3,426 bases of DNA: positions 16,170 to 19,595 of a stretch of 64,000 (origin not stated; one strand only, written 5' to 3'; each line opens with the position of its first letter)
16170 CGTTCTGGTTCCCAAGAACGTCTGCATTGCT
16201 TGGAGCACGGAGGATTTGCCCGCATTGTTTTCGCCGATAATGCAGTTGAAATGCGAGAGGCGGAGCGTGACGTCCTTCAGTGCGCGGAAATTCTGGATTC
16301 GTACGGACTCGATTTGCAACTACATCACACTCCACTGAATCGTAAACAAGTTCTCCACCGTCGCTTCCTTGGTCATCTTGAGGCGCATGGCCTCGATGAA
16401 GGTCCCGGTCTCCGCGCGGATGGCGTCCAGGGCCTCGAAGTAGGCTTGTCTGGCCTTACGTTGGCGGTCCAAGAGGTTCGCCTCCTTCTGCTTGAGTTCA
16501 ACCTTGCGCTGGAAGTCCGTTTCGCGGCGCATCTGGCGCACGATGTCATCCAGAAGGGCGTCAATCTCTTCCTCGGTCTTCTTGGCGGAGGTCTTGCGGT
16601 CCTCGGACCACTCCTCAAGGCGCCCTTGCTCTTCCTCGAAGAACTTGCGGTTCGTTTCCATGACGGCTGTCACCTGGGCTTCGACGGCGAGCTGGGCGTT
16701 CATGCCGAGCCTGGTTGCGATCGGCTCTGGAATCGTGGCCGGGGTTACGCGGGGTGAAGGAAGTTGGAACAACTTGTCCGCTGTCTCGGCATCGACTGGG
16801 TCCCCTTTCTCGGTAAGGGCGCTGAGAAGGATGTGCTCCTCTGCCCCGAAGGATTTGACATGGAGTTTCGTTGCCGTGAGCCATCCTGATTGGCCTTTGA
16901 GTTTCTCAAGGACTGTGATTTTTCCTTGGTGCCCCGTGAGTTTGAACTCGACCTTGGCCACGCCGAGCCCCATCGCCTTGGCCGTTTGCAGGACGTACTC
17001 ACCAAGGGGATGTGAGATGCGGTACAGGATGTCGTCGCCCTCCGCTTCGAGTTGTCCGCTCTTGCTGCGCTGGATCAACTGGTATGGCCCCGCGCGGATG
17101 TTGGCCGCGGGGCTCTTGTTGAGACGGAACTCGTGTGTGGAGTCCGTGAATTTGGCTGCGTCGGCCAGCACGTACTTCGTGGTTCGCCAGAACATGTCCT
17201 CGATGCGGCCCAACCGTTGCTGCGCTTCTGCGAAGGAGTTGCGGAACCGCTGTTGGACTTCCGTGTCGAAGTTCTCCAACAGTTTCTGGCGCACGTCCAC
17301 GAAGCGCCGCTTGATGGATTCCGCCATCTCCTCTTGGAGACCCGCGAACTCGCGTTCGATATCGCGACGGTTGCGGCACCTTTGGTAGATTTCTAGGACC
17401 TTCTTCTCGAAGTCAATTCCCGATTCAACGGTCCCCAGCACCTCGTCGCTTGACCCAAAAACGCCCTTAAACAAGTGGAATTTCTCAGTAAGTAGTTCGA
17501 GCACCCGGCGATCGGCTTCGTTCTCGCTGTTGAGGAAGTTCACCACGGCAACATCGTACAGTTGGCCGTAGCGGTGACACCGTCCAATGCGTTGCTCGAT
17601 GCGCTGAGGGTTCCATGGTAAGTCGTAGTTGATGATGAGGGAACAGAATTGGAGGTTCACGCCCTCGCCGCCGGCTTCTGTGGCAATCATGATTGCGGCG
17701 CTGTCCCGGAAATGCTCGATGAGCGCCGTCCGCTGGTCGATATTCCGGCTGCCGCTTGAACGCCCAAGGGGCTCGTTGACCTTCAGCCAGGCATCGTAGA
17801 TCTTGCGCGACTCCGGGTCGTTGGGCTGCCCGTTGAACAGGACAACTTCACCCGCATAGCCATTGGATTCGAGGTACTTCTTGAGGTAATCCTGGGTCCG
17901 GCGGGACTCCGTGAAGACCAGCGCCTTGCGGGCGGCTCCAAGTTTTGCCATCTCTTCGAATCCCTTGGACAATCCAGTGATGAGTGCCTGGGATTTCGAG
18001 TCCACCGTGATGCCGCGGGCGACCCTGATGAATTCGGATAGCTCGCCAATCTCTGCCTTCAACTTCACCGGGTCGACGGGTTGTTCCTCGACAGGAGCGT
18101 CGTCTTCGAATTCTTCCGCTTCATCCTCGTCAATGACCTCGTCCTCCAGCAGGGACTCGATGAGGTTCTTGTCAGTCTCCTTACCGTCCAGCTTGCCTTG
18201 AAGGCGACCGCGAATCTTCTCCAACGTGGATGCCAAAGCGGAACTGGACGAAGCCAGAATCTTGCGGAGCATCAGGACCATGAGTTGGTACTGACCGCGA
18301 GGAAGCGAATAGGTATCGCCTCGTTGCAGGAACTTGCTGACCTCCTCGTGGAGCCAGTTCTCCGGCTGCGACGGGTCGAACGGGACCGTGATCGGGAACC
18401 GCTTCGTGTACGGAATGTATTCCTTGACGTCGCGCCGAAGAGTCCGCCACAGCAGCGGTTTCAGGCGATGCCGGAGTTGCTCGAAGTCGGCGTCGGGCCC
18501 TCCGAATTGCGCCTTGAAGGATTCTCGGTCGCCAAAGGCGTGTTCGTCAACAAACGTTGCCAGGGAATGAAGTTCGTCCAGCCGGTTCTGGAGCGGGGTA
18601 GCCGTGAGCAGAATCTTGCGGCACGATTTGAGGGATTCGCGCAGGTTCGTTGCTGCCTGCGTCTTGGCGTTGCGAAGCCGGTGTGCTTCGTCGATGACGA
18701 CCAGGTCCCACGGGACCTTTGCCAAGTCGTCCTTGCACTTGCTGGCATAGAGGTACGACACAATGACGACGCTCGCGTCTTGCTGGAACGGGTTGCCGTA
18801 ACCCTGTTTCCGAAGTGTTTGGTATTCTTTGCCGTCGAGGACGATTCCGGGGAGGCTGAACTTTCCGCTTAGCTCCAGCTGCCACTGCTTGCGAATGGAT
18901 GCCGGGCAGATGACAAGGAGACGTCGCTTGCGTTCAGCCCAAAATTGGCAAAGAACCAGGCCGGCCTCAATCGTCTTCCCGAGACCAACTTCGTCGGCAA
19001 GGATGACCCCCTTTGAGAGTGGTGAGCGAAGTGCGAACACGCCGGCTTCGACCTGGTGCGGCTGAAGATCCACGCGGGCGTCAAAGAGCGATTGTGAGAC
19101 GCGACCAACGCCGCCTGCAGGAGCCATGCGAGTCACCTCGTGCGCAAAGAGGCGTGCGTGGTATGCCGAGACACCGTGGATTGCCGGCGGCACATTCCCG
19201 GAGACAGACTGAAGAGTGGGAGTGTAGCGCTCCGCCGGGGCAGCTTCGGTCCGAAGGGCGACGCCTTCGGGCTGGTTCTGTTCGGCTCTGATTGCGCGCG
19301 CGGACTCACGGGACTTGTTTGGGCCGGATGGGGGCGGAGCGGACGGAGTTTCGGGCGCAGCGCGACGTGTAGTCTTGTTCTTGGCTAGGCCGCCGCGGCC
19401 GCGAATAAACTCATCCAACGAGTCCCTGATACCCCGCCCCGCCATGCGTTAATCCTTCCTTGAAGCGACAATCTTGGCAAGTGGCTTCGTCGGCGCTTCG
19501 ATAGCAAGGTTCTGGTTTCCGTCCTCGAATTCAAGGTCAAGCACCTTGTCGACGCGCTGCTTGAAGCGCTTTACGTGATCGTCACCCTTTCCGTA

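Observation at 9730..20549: Type III R-M embedded in a five-gene, translationally coupled RmuC-SNF2-OLD-Mod-Res operon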

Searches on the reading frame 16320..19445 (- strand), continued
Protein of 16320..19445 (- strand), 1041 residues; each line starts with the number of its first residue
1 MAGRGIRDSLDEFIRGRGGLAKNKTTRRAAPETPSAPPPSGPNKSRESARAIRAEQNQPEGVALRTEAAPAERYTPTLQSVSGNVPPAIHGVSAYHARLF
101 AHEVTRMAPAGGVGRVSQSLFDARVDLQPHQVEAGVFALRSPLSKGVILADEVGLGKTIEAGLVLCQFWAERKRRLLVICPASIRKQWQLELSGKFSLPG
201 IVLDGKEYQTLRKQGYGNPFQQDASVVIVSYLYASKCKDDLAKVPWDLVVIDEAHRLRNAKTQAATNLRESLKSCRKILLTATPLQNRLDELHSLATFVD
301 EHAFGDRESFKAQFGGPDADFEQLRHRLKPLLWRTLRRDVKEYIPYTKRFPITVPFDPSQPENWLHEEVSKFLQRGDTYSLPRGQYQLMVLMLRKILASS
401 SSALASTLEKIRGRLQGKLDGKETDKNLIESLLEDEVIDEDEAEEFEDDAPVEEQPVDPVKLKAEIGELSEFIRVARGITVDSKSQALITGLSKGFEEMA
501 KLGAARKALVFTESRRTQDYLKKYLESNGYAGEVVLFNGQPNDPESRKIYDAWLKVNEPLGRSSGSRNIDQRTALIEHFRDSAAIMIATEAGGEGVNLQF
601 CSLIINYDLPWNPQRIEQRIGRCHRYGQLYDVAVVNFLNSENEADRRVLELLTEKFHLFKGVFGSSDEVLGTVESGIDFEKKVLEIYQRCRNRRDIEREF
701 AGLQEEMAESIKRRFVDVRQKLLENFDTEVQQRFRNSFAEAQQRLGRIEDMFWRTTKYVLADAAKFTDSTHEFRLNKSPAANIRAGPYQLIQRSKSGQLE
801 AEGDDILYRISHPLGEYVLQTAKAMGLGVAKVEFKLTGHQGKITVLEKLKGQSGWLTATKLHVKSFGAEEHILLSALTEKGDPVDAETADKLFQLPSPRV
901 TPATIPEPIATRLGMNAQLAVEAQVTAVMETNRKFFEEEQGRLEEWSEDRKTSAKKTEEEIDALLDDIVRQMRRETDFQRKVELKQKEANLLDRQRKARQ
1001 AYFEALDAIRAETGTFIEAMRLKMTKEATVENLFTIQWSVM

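Call 49: search_dna_similar(query=window:16320-19445:-, collection=plasmids, mode=protein, max_evalue=1e-100, max_rows=30)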
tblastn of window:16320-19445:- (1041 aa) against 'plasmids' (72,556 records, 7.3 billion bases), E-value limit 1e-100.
Records with a match: 42; places in all: 43; records where one place covers at least 80% of the query: 19.
Best place of each record, by identity: <60% 42.
By first word of the organism name: Salmonella 15; Klebsiella 11; Escherichia 2; Aeromonas 2; Cupriavidus 1; Planctomycetes 1; Ketogulonicigenium 1; Hymenobacter 1; Blastomonas 1; Thioclava 1; and 6 more.
By predicted mobility (MOB-suite, as given by PLSDB): conjugative 28; non-mobilizable 11; mobilizable 3.
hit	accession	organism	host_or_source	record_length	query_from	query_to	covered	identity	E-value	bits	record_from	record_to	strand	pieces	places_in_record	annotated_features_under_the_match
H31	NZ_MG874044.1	Salmonella sp.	-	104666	92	1040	91%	45.3%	0e+0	805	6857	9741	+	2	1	helix-turn-helix domain-containing protein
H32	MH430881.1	Salmonella enterica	-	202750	92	1040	91%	45.2%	0e+0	800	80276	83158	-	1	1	rapA_1: RNA polymerase-associated protein RapA | hypothetical protein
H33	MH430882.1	Salmonella enterica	-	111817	92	1040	91%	45.2%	0e+0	800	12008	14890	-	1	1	rapA_2: RNA polymerase-associated protein RapA | hypothetical protein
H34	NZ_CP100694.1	Salmonella enterica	Homo sapiens,stool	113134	92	1040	91%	45.2%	0e+0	800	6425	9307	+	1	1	SNF2-related protein | helix-turn-helix domain-containing protein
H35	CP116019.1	Salmonella enterica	cell culture,pig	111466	92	1040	91%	45.2%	0e+0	800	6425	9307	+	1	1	SNF2-related protein | helix-turn-helix domain-containing protein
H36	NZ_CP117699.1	Salmonella enterica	Homo sapiens,tissue sample,leg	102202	92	1040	91%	45.2%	0e+0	800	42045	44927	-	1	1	SNF2-related protein | helix-turn-helix domain-containing protein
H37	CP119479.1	Salmonella enterica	Product-Raw-Ground, Comminuted or ...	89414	92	1040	91%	45.2%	0e+0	800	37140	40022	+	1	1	SNF2-related protein | helix-turn-helix domain-containing protein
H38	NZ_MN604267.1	Salmonella enterica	-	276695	92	1040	91%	45.2%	0e+0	800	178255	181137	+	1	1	SNF2-related protein | helix-turn-helix domain-containing protein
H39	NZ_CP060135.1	Salmonella enterica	slaughtered pig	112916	92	1040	91%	45.2%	0e+0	800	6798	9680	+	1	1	SNF2-related protein | helix-turn-helix domain-containing protein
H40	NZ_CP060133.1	Salmonella enterica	slaughtered pig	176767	92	1040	91%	45.2%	0e+0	800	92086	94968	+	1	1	SNF2-related protein | helix-turn-helix domain-containing protein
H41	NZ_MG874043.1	Salmonella sp.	-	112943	92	1040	91%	45.2%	0e+0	800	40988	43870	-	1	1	SNF2-related protein | helix-turn-helix domain-containing protein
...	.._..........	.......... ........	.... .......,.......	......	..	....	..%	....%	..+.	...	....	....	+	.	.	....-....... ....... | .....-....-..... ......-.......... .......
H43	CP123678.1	Salmonella enterica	animal-swine-market swine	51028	92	1040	91%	45.2%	0e+0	800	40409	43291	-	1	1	SNF2-related protein | helix-turn-helix domain-containing protein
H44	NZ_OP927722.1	Salmonella sp.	-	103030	92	1040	91%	45.2%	0e+0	800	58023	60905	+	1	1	SNF2-related protein | helix-turn-helix domain-containing protein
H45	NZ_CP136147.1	Salmonella enterica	Homo sapiens,Skin secretion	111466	92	1040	91%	45.2%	0e+0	800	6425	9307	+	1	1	SNF2-related protein | helix-turn-helix domain-containing protein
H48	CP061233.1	Escherichia coli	Sheep,cell culture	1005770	92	1041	91%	41.6%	0e+0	702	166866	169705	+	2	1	none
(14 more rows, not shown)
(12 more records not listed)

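Call 56: search_protein_families(library=pfam, proteins=[P0126, P0123, P0131, P0125, L086:13099-13926:+], max_evalue=0.01)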
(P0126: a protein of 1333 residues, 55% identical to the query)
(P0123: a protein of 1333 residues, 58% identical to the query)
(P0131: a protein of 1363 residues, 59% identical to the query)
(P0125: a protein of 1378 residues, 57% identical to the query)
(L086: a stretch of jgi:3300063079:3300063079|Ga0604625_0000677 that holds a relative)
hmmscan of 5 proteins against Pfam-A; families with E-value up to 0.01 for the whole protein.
P0126 (1333 aa): 6 families
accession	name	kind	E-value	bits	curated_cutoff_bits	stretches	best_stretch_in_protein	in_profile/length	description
PF00176.29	SNF2-rel_dom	-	8.1e-39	133.9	24.9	1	438-670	17-257/290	SNF2-related domain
PF00271.37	Helicase_C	-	8.4e-20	71.5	23.5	1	812-919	5-110/110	Helicase conserved C-terminal domain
PF04851.21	ResIII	-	2.4e-09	37.8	22.5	1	436-577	21-162/164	Type III restriction enzyme, res subunit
PF00270.35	DEAD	-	7e-07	29.6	26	1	439-580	15-162/167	DEAD/DEAH box helicase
PF13872.12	AAA_34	-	0.0016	17.8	27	1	437-561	59-198/306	P-loop containing NTP hydrolase pore-1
PF10444.14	Nbl1_Borealin_N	-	0.0095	16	24.4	0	1011-1042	2-33/57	Nbl1 / Borealin N terminal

P0123 (1333 aa): 5 families
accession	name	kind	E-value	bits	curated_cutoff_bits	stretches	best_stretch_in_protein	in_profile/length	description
PF00176.29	SNF2-rel_dom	-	2.6e-35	122.4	24.9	1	435-667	17-257/290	SNF2-related domain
PF00271.37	Helicase_C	-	5.7e-19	68.8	23.5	1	820-919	12-110/110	Helicase conserved C-terminal domain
PF04851.21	ResIII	-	3.6e-11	43.7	22.5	1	418-574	4-162/164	Type III restriction enzyme, res subunit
PF00270.35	DEAD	-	2.7e-07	30.9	26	1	438-577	17-162/167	DEAD/DEAH box helicase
PF13872.12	AAA_34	-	0.00044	19.7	27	1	435-568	60-208/306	P-loop containing NTP hydrolase pore-1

P0131 (1363 aa): 5 families
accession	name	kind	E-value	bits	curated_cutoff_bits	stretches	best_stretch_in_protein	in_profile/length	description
PF00176.29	SNF2-rel_dom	-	3.3e-39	135.2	24.9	1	466-705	16-263/290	SNF2-related domain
PF00271.37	Helicase_C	-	1.1e-20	74.4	23.5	1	845-949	8-110/110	Helicase conserved C-terminal domain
PF00270.35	DEAD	-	3.6e-09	37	26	1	468-609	15-162/167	DEAD/DEAH box helicase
PF04851.21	ResIII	-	2.4e-08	34.5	22.5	1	450-606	4-162/164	Type III restriction enzyme, res subunit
PF18766.7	SWI2_SNF2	-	0.0088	16.2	26.7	0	570-610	121-159/221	SWI2/SNF2 ATPase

P0125 (1378 aa): 5 families
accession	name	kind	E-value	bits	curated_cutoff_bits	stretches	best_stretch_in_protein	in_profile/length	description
PF00176.29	SNF2-rel_dom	-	5.1e-36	124.7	24.9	1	480-711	17-256/290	SNF2-related domain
PF00271.37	Helicase_C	-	6.7e-19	68.6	23.5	1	864-964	11-110/110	Helicase conserved C-terminal domain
PF04851.21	ResIII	-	2.4e-09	37.7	22.5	1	463-619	4-162/164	Type III restriction enzyme, res subunit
PF00270.35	DEAD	-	4.8e-07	30.1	26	1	481-622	15-162/167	DEAD/DEAH box helicase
PF18766.7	SWI2_SNF2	-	0.0034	17.5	26.7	1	583-624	121-160/221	SWI2/SNF2 ATPase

L086:13099-13926:+ (275 aa): 0 families

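Call 87: get_annotated_region(hit=H48, flank=9000)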
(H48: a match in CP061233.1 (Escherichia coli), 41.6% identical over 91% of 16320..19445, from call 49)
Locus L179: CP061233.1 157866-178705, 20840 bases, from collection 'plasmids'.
description: Escherichia coli strain STEC639 plasmid pSTEC639_1, complete sequence
organism: Escherichia coli (NCBI taxid 562)
taxonomy: Bacteria; Pseudomonadota; Gammaproteobacteria; Enterobacterales; Enterobacteriaceae; Escherichia; Escherichia coli
host: -; source: Sheep,cell culture; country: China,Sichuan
typing (MOB-suite, as given by PLSDB): non-mobilizable
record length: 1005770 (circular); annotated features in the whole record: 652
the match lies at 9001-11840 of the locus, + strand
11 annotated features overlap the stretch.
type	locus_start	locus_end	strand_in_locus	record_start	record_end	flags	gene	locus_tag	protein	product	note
CDS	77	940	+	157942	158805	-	-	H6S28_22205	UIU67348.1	YicC family protein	-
CDS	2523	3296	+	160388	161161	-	-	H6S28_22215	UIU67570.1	type IV toxin-antitoxin system AbiEi family antitoxin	-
CDS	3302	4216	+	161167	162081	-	-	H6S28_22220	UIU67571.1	nucleotidyl transferase AbiEii/AbiGii toxin family protein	-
CDS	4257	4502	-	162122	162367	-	-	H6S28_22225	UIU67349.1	AlpA family phage regulatory protein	-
CDS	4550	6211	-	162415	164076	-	-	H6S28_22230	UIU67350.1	DUF927 domain-containing protein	-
CDS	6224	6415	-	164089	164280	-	-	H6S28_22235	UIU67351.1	helix-turn-helix domain-containing protein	-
CDS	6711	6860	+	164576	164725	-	-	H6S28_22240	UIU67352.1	hypothetical protein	-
CDS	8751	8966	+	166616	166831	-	-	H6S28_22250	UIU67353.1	helix-turn-helix transcriptional regulator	-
CDS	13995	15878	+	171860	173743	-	-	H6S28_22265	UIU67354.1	site-specific DNA-methyltransferase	-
CDS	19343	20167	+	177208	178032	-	dinD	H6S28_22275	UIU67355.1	DNA damage-inducible protein D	-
CDS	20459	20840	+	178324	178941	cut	-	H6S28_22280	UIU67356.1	trimeric intracellular cation channel family protein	-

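Call 100: search_protein_families(library=pfam, proteins=[L125:8296-9822:+, L125:16800-17282:+, L125:5532-6395:+, L137:6445-6879:+, L137:5514-6416:+, L137:2861-4171:+], max_evalue=0.001)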
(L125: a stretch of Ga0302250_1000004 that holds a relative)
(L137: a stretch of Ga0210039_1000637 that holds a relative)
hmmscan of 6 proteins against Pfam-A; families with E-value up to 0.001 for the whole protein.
L125:8296-9822:+ (508 aa): 2 families
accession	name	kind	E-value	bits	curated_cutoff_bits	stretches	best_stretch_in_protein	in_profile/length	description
PF13482.12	RNase_H_2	-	4.5e-28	98.7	22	1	326-502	1-162/165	RNase_H superfamily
PF12705.13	PDDEXK_1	-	5.4e-09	36.8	22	1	110-237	123-247/247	PD-(D/E)XK nuclease superfamily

L125:16800-17282:+ (160 aa): 0 families

L125:5532-6395:+ (287 aa): 1 family
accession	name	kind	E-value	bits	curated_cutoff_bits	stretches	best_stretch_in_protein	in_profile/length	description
PF03527.20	RHS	-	4.9e-05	23.5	27.9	1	54-85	2-33/38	RHS protein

L137:6445-6879:+ (144 aa): 0 families

L137:5514-6416:+ (300 aa): 7 families
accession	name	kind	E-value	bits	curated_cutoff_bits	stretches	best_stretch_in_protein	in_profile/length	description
PF04321.23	RmlD_sub_bind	-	1.8e-58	198.3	27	1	7-293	2-281/287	RmlD substrate binding domain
PF01370.27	Epimerase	-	5.5e-34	118.1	20.9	1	8-226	1-240/240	NAD dependent epimerase/dehydratase family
PF16363.11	GDP_Man_Dehyd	-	4.6e-14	53.1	27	1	9-153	1-167/332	GDP-mannose 4,6 dehydratase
PF01073.25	3Beta_HSD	-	2.9e-13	49.9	22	1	9-152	1-159/280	3-beta hydroxysteroid dehydrogenase/isomerase family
PF07993.18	NAD_binding_4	-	6.3e-12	45.6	20.1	1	65-175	87-211/258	Male sterility protein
PF02719.21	Polysacc_synt_2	-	4.1e-09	36.5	20.2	1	50-117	61-129/293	Polysaccharide biosynthesis protein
PF13460.12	NAD_binding_10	-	8.6e-09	35.9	27.2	1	12-164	1-145/184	NAD(P)H-binding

L137:2861-4171:+ (436 aa): 1 family
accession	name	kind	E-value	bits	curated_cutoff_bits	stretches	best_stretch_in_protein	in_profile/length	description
PF00343.26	Phosphorylase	-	1.1e-25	90.5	27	1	19-351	218-583/713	Carbohydrate phosphorylase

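Call 107: find_encoding_contigs(protein=P0121, flank=10000, max_places=3)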
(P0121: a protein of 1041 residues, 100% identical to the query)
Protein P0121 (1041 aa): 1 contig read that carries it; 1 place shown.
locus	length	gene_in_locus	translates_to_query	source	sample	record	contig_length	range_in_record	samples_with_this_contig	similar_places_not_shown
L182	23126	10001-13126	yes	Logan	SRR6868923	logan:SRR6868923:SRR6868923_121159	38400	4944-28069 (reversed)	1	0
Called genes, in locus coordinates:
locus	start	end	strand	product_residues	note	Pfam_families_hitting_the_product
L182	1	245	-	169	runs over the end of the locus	-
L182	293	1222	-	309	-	PF18144:SMODS (weak)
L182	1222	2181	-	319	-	-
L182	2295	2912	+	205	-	PF19810:HFX_2341_N (weak), PF01022:HTH_5 (weak), PF12840:HTH_20, PF25212:HVO_A0114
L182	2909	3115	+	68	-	-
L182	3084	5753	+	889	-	PF12705:PDDEXK_1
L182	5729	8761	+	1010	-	PF00580:UvrD-helicase, PF13245:AAA_19, PF13361:UvrD_C, PF13538:UvrD_C_2 (faint)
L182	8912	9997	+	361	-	PF02646:RmuC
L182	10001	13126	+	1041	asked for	PF00176:SNF2-rel_dom, PF00270:DEAD (weak), PF04851:ResIII, PF00271:Helicase_C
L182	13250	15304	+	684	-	PF13175:AAA_15, PF13304:AAA_21, PF20469:OLD-like_TOPRIM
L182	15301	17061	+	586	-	PF01555:N6_N4_Mtase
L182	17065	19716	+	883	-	PF04851:ResIII, PF18766:SWI2_SNF2 (weak)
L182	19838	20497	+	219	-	-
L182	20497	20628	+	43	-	-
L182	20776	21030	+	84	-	PF00352:TBP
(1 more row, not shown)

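Call 117: search_solved_structures(query=window:16320-19445:-, max_evalue=1e-20)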
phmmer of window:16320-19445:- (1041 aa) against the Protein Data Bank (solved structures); distinct sequences matched with E-value up to 1e-20: 56.
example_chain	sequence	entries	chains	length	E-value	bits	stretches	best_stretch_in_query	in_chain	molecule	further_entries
6pwf_K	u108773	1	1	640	6.5e-35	123.5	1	126-357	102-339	chromatin remodeling factor ISWI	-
5jxr_A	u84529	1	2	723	1e-34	122.9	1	147-360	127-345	Chromatin-remodeling complex ATPase-like protein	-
6iro_L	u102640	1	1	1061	3.7e-34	121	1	126-373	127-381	ISWI chromatin-remodeling complex ATPase ISW1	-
6jyl_K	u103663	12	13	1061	3.8e-34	121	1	126-373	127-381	ISWI chromatin-remodeling complex ATPase ISW1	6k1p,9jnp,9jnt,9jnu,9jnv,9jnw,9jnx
7x3t_V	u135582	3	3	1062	3.8e-34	121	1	126-373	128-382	ISWI chromatin-remodeling complex ATPase ISW1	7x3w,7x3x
9lj2_K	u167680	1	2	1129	4.6e-34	120.7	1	126-373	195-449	ISWI chromatin-remodeling complex ATPase ISW1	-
1z63_A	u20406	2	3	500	6.6e-33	116.9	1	121-333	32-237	Helicase of the snf2/rad54 family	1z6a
6bog_A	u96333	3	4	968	1.2e-32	116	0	94-310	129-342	RNA polymerase-associated protein RapA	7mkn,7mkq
8so8_A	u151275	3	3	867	1.2e-32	116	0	97-310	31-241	RNA polymerase-associated protein RapA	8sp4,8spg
7m8e_F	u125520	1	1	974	1.2e-32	116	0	94-310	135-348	RNA polymerase-associated protein RapA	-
4s20_K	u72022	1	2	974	1.3e-32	115.9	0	94-310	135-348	RNA polymerase-associated protein RapA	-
8t0l_F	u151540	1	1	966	3e-32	114.7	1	91-310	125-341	RNA polymerase-associated protein RapA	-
6ne3_W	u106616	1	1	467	8.3e-32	113.2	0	147-364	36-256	SWI/SNF-related matrix-associated actin-dependent regulator of chromatin subfamily A membe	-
3mwy_W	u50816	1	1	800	2.6e-31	111.6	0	147-433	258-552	Chromo domain-containing protein 1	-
9n6h_K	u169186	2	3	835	2.9e-31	111.4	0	147-433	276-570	Chromo domain-containing protein 1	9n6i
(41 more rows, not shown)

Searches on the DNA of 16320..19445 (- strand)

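Call 88: search_dna_similar(query=L179:9001-11840:+, collection=ecoli_genomes, mode=near, max_rows=60, rows=spread)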
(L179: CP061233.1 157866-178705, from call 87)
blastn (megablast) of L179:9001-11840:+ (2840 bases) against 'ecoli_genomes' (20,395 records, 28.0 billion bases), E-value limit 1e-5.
Records with a match: 2; places in all: 2; records where one place covers at least 80% of the query: 2.
Genomes with a match: 2 of 5426; with a place that covers at least 80% of the query: 2. Places per genome that has any: lowest 1, median 1, highest 1. On chromosomes: 2 places; on plasmids: 0.
Best place of each record, by identity: >=99% 2.
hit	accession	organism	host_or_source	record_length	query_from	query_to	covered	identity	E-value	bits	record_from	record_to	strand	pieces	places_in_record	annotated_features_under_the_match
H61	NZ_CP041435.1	Escherichia coli strain STEC309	patient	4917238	1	2840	100%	99.8%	0e+0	5212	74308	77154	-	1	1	SNF2-related protein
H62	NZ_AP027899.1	Escherichia coli strain 2018-10-2CC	Homo sapiens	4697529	1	2840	100%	99.8%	0e+0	5212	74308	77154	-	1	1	SNF2-related protein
